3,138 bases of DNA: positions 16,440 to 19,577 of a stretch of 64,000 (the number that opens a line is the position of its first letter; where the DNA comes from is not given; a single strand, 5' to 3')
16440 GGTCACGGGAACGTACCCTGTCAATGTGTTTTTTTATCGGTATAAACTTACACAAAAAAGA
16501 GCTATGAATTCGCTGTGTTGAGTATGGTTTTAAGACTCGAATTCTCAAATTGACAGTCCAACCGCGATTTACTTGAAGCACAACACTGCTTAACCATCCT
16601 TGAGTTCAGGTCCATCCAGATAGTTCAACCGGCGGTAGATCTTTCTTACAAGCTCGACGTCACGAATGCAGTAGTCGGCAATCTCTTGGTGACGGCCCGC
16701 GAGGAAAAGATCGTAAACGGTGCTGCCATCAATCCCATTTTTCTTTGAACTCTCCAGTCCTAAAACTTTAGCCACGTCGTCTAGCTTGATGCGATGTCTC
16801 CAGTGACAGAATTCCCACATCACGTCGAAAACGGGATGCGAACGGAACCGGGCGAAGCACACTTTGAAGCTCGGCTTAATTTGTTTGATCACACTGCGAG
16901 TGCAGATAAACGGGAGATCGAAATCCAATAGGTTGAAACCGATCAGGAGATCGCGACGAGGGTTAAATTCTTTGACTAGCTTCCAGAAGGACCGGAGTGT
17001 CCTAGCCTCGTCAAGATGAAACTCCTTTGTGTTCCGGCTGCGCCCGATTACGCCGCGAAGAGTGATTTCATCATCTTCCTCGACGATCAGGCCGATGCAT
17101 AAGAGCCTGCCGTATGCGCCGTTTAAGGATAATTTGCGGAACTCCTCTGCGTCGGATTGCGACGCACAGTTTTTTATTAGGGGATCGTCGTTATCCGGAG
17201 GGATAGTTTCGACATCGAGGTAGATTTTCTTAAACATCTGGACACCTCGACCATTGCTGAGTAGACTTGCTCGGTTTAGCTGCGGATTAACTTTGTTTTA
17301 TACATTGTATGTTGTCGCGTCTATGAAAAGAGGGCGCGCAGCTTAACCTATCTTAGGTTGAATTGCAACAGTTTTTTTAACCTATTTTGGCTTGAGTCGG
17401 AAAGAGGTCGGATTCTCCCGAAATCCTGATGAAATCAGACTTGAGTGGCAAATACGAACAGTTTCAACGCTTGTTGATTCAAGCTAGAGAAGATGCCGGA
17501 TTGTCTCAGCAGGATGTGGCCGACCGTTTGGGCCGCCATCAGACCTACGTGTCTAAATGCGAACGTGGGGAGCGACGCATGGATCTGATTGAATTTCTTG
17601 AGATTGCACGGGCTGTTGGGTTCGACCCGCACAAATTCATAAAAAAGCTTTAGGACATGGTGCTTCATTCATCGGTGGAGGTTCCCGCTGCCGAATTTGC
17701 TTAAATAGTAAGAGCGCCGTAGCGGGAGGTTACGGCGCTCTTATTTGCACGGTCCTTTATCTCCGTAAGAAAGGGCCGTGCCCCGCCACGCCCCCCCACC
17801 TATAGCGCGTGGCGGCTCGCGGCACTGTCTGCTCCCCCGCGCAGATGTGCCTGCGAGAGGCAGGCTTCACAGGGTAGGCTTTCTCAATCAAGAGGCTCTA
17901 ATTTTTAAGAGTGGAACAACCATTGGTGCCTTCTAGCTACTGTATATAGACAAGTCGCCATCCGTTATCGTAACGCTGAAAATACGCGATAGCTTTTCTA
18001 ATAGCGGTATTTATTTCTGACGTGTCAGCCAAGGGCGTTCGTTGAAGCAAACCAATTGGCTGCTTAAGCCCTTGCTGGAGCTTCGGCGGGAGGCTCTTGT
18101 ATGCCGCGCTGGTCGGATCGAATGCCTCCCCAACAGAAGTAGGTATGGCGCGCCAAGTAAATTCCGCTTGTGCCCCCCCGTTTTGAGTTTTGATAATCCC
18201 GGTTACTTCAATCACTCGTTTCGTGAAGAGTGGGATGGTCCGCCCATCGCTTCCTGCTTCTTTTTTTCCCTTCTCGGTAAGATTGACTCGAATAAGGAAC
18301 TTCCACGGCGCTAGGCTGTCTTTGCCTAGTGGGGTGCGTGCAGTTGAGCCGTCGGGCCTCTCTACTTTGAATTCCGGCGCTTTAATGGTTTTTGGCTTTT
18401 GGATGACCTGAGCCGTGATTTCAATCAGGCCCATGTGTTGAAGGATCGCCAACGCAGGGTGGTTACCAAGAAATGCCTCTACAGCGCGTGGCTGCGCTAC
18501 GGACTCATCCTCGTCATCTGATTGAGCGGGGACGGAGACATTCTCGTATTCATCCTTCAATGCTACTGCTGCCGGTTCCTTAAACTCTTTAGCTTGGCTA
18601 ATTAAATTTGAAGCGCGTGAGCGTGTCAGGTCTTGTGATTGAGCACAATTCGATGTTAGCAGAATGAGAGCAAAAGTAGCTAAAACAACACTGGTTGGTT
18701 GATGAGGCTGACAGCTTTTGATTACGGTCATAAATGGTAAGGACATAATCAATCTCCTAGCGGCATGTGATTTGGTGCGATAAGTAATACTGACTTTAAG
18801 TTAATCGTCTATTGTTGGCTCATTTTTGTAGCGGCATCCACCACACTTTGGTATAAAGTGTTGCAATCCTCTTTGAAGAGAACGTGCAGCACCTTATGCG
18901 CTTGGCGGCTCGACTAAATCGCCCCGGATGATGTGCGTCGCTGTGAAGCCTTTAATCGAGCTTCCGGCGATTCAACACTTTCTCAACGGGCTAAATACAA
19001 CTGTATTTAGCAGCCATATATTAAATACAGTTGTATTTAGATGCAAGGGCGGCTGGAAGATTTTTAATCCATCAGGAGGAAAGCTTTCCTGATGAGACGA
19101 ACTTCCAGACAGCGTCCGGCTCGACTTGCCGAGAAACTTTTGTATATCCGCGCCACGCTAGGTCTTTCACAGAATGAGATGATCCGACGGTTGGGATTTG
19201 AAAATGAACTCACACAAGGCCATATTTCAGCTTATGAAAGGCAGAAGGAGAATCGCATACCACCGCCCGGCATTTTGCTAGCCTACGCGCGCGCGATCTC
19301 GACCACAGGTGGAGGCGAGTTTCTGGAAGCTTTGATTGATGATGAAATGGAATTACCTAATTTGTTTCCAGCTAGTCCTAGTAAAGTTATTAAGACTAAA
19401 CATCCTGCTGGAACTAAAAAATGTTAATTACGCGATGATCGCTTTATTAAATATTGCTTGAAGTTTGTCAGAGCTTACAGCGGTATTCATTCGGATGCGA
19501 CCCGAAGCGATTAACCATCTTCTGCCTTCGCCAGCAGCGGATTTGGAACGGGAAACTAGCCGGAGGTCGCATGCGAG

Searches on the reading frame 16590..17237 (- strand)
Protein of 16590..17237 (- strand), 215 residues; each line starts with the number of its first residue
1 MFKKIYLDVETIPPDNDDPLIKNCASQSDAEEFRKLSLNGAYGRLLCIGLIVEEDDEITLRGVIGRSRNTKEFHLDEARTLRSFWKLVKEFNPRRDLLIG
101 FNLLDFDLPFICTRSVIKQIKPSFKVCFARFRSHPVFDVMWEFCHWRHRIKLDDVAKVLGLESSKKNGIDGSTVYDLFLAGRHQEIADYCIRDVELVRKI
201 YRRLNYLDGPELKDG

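Call 4: search_protein_families(library=pfam, proteins=[window:16590-17237:-], max_evalue=0.1)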
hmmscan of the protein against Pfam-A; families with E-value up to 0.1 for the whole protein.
window:16590-17237:- (215 aa): 3 families
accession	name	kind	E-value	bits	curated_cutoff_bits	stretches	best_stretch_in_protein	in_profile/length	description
PF10108.15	DNA_pol_B_exo2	-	1.3e-16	61.4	24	1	42-209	8-178/213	Predicted 3'-5' exonuclease related to the exonuclease domain of PolB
PF13482.12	RNase_H_2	-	9.1e-09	35.9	22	1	54-204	13-164/165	RNase_H superfamily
PF03104.25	DNA_pol_B_exo1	-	0.0001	22.2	23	1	74-123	140-188/242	DNA polymerase family B, exonuclease domain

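Call 15: search_protein_families(library=ncbifam, proteins=[window:16590-17237:-], max_evalue=0.1)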
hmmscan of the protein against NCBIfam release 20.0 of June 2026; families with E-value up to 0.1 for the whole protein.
window:16590-17237:- (215 aa): 1 family
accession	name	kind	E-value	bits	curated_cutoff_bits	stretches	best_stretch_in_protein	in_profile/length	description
NF004421.0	PRK05762.1-2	equivalog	2e-06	26.4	570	1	32-122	158-257/795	DNA polymerase II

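Call 80: search_protein_families(library=padloc, proteins=[window:16590-17237:-], max_evalue=0.001)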
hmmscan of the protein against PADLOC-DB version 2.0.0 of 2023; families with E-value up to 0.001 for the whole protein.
window:16590-17237:- (215 aa): 0 families

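Call 81: search_protein_families(library=phrogs, proteins=[window:16590-17237:-], max_evalue=0.001)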
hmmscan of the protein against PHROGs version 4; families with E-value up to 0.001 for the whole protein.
window:16590-17237:- (215 aa): 5 families
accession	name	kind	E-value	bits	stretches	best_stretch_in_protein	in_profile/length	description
phrog_403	-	DNA, RNA and nucleotide metabolism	2.3e-15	57.3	1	63-205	113-247/321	DNA polymerase exonuclease subunit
phrog_262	-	DNA, RNA and nucleotide metabolism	1.1e-09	38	1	135-207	258-331/856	DNA polymerase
phrog_25228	-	DNA, RNA and nucleotide metabolism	3e-09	37.4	1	35-208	62-230/326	3'-5' exonuclease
phrog_2062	-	DNA, RNA and nucleotide metabolism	8.5e-07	28.9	0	147-208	275-333/502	DNA polymerase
phrog_17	-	DNA, RNA and nucleotide metabolism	1.9e-06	27.1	1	19-205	687-825/1445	DNA polymerase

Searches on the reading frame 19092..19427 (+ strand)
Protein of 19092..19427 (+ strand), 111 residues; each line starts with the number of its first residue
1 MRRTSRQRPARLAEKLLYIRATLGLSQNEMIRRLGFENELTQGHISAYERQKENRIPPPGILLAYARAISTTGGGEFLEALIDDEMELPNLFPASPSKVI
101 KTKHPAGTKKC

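Call 5: search_protein_families(library=pfam, proteins=[window:19092-19427:+], max_evalue=0.01)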
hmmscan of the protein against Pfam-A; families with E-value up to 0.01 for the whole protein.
window:19092-19427:+ (111 aa): 2 families
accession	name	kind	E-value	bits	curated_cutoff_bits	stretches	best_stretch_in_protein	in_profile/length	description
PF13560.12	HTH_31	-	0.0017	19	27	1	19-72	9-57/64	Helix-turn-helix domain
PF01381.28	HTH_3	-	0.0022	18.4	23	1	18-69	3-48/55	Helix-turn-helix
